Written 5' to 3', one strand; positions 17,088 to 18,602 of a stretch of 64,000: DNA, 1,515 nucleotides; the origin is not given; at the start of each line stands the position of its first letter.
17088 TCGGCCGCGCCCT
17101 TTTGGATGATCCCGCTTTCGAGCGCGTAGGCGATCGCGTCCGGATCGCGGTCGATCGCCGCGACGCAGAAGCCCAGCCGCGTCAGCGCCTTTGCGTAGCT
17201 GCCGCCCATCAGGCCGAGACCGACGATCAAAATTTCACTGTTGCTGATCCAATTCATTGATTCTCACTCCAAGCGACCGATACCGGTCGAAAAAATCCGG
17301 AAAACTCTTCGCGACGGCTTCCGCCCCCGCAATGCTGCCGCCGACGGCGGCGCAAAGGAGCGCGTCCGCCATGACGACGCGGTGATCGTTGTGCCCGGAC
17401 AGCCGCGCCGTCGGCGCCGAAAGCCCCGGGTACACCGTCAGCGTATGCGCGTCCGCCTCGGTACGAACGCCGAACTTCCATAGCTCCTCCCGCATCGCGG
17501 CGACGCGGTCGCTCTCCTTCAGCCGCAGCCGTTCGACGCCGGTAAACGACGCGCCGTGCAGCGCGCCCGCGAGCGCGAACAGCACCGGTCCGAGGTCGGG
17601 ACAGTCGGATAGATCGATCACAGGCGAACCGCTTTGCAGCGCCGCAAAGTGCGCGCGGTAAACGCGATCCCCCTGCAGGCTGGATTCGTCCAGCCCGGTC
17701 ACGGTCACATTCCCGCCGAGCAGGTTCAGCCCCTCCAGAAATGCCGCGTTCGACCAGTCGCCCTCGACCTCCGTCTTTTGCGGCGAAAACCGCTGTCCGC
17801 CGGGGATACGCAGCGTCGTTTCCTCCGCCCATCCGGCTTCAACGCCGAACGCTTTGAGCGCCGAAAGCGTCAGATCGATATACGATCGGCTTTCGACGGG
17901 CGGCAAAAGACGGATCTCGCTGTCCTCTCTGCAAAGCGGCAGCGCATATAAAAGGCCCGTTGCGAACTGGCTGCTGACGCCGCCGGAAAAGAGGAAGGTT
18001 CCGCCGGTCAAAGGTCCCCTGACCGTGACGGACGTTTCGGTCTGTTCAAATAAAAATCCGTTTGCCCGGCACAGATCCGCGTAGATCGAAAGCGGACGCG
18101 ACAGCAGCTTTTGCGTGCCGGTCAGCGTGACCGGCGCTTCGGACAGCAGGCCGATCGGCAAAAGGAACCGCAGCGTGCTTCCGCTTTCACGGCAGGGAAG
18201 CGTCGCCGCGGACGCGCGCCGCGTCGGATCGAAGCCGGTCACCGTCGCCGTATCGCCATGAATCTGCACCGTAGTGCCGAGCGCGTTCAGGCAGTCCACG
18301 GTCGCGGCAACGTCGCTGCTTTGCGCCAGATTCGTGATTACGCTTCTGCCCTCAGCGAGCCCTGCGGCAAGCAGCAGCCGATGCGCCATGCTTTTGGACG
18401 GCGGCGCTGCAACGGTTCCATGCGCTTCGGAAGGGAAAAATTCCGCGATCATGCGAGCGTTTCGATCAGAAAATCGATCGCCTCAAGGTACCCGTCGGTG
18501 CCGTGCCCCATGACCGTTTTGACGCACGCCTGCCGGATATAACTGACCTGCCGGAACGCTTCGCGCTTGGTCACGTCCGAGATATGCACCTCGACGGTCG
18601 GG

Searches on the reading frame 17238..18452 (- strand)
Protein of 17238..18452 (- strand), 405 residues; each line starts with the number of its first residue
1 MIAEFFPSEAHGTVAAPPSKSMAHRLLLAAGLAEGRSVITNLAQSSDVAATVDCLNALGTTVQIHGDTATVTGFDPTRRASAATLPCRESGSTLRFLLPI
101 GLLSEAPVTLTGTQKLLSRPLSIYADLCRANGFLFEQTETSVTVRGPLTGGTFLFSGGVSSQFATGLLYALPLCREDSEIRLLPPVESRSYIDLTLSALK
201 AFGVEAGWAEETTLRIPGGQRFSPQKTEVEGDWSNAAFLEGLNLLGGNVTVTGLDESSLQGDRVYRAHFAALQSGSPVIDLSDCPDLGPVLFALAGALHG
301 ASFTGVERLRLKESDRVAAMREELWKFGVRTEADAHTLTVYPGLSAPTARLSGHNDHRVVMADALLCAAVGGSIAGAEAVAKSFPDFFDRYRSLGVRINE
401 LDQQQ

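Call 96: search_protein_families(library=pfam, proteins=[window:17238-18452:-], max_evalue=0.0001)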
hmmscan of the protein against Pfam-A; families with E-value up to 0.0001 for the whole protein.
window:17238-18452:- (405 aa): 1 family
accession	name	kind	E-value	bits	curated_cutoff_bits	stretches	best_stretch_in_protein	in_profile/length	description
PF00275.25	EPSP_synthase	-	9.2e-64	216.1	22.8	1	9-389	6-415/417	EPSP synthase (3-phosphoshikimate 1-carboxyvinyltransferase)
